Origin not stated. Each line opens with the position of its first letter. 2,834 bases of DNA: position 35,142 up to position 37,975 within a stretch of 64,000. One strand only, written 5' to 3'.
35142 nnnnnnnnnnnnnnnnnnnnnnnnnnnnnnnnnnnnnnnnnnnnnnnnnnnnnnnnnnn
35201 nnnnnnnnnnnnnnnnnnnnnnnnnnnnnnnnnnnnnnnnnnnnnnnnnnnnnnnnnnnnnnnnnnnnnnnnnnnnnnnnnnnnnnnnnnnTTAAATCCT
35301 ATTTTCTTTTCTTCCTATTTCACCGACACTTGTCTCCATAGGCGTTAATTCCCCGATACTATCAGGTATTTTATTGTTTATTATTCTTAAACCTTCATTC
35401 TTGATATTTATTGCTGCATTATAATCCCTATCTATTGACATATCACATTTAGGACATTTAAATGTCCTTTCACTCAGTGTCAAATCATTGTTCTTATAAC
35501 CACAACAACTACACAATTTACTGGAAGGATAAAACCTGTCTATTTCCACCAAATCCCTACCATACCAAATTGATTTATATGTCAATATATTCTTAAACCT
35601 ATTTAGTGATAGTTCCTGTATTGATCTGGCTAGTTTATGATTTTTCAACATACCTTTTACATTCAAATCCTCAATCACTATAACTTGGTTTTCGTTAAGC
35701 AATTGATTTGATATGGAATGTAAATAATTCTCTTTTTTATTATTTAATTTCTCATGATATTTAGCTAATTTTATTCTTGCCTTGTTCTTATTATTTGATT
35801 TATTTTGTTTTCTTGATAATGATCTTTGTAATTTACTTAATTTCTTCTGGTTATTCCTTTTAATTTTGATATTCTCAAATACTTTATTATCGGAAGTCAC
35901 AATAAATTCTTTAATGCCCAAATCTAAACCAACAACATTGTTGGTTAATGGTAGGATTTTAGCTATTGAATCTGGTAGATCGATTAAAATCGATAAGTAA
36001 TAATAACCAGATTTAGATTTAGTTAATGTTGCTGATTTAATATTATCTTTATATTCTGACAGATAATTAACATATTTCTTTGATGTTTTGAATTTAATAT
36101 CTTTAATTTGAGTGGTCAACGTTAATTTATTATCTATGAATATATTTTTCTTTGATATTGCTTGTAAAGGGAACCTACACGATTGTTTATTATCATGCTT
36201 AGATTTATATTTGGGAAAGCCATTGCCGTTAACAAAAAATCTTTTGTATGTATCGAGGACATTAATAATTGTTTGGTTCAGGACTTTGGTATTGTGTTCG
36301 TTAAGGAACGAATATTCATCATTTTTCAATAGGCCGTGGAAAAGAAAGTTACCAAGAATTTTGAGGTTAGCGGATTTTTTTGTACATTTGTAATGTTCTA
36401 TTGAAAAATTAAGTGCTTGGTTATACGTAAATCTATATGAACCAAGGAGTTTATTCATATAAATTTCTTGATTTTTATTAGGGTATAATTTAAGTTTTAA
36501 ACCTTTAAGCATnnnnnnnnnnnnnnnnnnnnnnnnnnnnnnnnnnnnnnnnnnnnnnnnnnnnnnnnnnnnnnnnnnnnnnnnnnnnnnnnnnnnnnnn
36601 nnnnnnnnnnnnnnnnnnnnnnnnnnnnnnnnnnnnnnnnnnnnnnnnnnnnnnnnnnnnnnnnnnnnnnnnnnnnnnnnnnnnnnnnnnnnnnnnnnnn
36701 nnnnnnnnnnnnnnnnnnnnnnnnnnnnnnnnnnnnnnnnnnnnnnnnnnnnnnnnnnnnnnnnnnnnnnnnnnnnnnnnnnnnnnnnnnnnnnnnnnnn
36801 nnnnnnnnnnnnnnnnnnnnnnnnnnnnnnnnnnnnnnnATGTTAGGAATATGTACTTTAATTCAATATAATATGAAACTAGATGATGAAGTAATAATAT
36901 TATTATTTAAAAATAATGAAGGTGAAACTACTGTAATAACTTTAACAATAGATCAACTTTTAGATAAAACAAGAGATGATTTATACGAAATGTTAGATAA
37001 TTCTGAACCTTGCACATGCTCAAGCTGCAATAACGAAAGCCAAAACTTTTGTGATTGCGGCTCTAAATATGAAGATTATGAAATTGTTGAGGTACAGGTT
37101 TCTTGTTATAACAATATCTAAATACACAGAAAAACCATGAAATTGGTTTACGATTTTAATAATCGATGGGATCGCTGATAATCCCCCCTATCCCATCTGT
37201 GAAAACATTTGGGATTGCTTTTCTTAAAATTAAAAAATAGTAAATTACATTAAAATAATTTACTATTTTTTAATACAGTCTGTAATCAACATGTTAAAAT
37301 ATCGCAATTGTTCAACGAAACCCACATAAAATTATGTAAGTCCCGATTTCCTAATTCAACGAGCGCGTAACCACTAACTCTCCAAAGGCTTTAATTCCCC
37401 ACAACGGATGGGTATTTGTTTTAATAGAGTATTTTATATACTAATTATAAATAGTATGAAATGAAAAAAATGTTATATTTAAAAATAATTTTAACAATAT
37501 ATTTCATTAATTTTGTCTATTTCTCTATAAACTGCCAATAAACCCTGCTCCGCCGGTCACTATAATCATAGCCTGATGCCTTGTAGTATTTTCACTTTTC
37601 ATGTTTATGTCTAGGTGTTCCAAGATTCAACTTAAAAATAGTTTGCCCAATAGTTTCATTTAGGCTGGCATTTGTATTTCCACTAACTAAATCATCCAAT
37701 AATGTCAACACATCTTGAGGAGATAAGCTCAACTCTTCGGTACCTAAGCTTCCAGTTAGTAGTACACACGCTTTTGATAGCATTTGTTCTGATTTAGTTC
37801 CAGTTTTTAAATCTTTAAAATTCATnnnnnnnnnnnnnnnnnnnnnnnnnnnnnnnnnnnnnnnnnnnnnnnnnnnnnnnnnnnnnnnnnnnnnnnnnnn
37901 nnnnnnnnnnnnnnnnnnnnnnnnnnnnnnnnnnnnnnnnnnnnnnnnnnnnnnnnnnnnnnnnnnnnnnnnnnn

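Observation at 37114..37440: Nested IS graveyard: an ORF-less miniature IS607 derivative (right end fused to left end) abutting a second-family right-end remnant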

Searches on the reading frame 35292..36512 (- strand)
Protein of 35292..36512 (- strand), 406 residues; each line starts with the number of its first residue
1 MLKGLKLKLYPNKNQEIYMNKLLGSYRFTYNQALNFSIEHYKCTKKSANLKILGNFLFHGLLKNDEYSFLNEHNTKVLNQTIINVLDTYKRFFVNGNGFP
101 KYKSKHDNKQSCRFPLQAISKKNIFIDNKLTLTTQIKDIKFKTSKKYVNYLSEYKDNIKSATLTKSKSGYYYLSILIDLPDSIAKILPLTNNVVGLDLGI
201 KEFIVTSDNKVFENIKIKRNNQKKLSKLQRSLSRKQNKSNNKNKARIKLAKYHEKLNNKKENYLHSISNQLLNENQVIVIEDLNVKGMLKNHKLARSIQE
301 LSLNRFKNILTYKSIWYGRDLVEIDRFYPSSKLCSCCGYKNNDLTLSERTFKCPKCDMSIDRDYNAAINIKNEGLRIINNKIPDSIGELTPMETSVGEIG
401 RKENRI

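Call 5: search_protein_families(library=pfam, proteins=[window:35292-36512:-], max_evalue=0.01)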
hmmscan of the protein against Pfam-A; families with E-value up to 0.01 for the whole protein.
window:35292-36512:- (406 aa): 3 families
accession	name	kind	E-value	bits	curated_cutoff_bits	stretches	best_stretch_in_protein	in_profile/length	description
PF01385.25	OrfB_IS605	-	1e-23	84.2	30.5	1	188-291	13-119/120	Probable transposase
PF07282.18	Cas12f1-like_TNB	-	2.6e-23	82.4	26.3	1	305-370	3-60/60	Cas12f1-like, TNB domain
PF12323.14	HTH_OrfB_IS605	-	6.1e-14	51.7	21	1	1-46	1-47/47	Helix-turn-helix domain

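Call 70: search_solved_structures(query=window:35292-36512:-, show_alignments=1, max_evalue=0.001)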
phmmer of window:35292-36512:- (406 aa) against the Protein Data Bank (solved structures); distinct sequences matched with E-value up to 0.001: 17.
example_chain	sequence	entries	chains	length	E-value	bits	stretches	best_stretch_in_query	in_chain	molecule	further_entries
9yyg_A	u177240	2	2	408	2.6e-59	204.4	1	4-376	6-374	AI-designed RNA-guided nuclease | AI-generated RNA-guided nuclease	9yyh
8bf8_A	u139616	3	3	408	2.3e-51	178.3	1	4-376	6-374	RNA-guided DNA endonuclease TnpB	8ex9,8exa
8h1j_A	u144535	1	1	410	2.3e-51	178.2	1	4-376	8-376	RNA-guided DNA endonuclease TnpB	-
8iaz_A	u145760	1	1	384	1.7e-43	152.4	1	1-372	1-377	Transposase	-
9j09_A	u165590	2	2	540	3.1e-30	108.7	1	158-384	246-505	Transposase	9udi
9jfq_A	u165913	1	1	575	1.4e-26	96.7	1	249-385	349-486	LaTranC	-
9jfo_A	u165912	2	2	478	2.8e-25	92.4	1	249-372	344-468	LaTranC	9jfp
9b0l_P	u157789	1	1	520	4.6e-19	71.9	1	191-376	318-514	TnpB-like protein L79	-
8hr5_A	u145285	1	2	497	1e-09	41.2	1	150-373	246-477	Transposase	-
7l48_A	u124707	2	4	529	3e-07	33.1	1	159-376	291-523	Cas12f | Cas12f1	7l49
8j12_A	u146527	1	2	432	1.1e-06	31.2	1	164-372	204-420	Transposase IS605 OrfB C-terminal domain-containing protein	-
7c7l_A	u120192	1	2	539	2.6e-06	30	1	158-376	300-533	CRISPR-associated protein Cas14a.1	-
8j1j_A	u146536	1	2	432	3e-06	29.8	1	165-372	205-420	Transposase IS605 OrfB C-terminal domain-containing protein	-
8j3r_A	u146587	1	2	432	5.6e-06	28.9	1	162-372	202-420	Transposase IS605 OrfB C-terminal domain-containing protein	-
7wju_A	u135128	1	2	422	9.4e-06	28.1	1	245-372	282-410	OrfB_Zn_ribbon domain-containing protein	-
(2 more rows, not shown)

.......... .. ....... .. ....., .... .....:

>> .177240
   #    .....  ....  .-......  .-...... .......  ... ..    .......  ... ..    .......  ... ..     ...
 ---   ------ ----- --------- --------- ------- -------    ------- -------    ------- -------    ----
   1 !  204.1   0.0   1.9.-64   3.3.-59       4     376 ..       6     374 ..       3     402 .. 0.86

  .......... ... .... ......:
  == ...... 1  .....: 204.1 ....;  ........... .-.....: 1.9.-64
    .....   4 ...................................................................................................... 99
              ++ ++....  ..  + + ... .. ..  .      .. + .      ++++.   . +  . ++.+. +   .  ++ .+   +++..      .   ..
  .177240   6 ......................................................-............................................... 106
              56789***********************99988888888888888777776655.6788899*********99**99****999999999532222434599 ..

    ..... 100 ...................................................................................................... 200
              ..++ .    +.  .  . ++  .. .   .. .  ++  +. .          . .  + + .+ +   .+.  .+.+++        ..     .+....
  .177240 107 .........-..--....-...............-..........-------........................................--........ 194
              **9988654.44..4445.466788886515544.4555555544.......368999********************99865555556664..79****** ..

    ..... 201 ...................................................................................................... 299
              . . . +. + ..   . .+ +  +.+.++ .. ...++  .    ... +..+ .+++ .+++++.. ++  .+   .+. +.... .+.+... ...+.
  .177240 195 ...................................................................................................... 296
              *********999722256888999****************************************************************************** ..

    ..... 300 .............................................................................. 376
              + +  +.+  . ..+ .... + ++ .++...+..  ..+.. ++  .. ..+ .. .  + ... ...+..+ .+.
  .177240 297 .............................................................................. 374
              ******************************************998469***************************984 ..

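Call 102: search_protein_families(library=ncbifam, proteins=[window:35292-36512:-], max_evalue=0.00001)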
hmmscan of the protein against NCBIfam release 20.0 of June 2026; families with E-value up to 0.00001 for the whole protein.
window:35292-36512:- (406 aa): 6 families
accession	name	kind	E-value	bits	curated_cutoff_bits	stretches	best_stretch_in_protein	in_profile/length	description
NF038281.1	IS200_TnpB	exception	2.2e-102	342.9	425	1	3-375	2-360/360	IS200/IS605 family element RNA-guided endonuclease TnpB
NF040570.1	guided_TnpB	subfamily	7.3e-89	298.7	100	1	6-372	2-388/389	RNA-guided endonuclease TnpB family protein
NF038280.1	IS607_TnpB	exception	9.9e-49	166.4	350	1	98-373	112-391/431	IS607 family element RNA-guided endonuclease TnpB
NF038192.1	V_cas_c2c8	exception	1.5e-24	87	350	1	57-293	134-387/457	type V CRISPR-associated protein C2c8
NF049972.1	CRISPR_Cas12f2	exception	4.1e-17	62.1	450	1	134-378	281-523/524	type V CRISPR-associated effector Cas12f2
TIGR01766.2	TIGR01766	domain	3.5e-13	49.8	32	1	257-330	2-82/82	IS200/IS605 family accessory protein TnpB-related protein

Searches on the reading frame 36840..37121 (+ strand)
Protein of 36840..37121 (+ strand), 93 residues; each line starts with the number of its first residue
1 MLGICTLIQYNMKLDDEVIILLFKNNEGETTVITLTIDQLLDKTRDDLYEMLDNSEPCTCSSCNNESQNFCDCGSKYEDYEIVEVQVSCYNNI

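Call 5: search_protein_families(library=pfam, proteins=[window:36840-37121:+], max_evalue=0.01)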
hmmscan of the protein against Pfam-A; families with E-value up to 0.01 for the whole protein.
window:36840-37121:+ (93 aa): 0 families

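Call 41: find_encoding_contigs(protein=window:36840-37121:+, flank=6000, max_places=10)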
Protein window:36840-37121:+ (93 aa): no gene with exactly this product is on record in the collection.

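Call 45: find_related_loci(query=window:36840-37121:+, collection=viral_contigs, flank=3000)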
Query window:36840-37121:+ (93 aa) in viral_contigs; peptide patterns used: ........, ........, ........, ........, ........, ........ (x = any residue, [..] = any of these).
35 stretches matched a pattern; 8 encode a relative of the query (tblastn E <= 1e-3); 8 distinct loci.
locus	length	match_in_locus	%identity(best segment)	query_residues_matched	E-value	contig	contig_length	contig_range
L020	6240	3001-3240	68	12-90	3e-31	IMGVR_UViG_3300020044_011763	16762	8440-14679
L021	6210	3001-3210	68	12-82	3e-29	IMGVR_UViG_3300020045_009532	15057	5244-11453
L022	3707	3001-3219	62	12-85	2e-27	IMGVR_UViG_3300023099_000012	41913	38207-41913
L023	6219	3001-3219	54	12-85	2e-23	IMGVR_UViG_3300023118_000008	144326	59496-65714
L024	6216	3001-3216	57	11-85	7e-22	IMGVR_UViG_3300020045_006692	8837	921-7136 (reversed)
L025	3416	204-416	54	12-85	1e-20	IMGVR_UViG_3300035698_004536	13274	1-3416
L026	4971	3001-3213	53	12-85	8e-20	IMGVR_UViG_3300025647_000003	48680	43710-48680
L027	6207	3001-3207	44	19-88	5e-16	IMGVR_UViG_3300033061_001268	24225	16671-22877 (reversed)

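Call 107: find_homologous_proteins(query=window:36840-37121:+, max_evalue=1e-10)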
Query window:36840-37121:+ (93 aa): 28 proteins with E <= 1e-10 among 32 candidates.
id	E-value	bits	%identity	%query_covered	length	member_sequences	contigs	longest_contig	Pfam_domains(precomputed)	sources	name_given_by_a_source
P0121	1.1e-46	174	100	88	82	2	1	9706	-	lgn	-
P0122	2.7e-30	122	77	83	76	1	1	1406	-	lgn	-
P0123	3.1e-27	112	71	83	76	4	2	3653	-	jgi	-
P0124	4.1e-26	109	69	83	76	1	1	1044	-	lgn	-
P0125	4.8e-25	105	70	74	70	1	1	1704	-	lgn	-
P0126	1.9e-24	103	64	82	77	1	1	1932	-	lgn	-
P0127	2.0e-24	103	68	82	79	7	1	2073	-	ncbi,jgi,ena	jgi:hypothetical protein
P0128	7.2e-24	101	63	86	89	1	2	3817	-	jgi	jgi:hypothetical protein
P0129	1.9e-23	100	65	76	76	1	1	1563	-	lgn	-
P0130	2.8e-23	100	64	82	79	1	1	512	-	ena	-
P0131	1.8e-22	97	61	82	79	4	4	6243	-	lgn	-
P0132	4.5e-22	96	66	80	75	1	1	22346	-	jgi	jgi:hypothetical protein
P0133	5.1e-22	96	62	80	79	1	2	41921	-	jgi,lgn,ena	-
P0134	1.5e-21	94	61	82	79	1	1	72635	-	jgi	-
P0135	3.4e-21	93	58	70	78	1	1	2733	-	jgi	-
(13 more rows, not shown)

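Call 109: find_encoding_contigs(protein=P0122, flank=3000, max_places=3)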
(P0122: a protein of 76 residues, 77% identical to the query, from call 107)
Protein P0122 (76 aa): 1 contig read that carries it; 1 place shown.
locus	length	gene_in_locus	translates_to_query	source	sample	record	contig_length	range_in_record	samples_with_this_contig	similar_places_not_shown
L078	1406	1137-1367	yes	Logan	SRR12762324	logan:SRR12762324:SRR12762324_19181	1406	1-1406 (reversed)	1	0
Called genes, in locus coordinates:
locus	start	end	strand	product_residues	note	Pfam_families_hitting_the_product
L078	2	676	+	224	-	?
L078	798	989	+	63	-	-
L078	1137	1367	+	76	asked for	-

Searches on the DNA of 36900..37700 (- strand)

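Call 96: search_rna_families(source=window, start=36900, end=37700, threshold=evalue, max_evalue=1)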
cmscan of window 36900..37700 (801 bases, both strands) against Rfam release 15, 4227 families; matches with E-value up to 1: 2.
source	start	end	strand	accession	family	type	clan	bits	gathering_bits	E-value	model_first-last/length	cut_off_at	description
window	37348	37388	-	RF03064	RAGATH-18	Gene; sRNA;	-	24.7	44.9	0.039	1-71/71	no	RAGATH-18 RNA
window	37020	37156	+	RF02390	sau-41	Gene; sRNA;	-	22.2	80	0.62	1-156/156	no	Staphylococcus sRNA sau-41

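Call 105: search_dna_similar(query=window:37090-37560:-, collection=phages, mode=distant, max_evalue=0.001, max_rows=25)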
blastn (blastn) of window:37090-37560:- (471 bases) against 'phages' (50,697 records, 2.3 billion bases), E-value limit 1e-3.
No match.

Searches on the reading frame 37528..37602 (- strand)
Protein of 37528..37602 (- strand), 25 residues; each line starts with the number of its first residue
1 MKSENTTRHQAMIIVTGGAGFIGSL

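Call 68: search_protein_families(library=pfam, proteins=[window:37528-37602:-], max_evalue=10)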
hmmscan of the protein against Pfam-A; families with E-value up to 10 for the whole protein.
seq(25 aa): 1 family
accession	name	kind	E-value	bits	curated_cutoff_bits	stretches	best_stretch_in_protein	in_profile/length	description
PF01370.27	Epimerase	-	0.43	10.4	20.9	1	13-24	1-12/240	NAD dependent epimerase/dehydratase family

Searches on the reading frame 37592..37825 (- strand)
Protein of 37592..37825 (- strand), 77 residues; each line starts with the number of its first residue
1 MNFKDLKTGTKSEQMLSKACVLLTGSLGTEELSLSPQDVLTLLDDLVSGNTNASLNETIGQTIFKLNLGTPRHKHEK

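Call 46: find_related_loci(query=window:37592-37825:-, collection=viral_contigs, flank=3000)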
Query window:37592-37825:- (77 aa) in viral_contigs; peptide patterns used: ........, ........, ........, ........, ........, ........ (x = any residue, [..] = any of these).
53 stretches matched a pattern, but none encodes a relative of the query by tblastn (E <= 1e-3).

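Call 68: search_protein_families(library=pfam, proteins=[window:37592-37825:-], max_evalue=10)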
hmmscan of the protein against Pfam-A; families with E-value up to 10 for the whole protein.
window:37592-37825:- (77 aa): 0 families
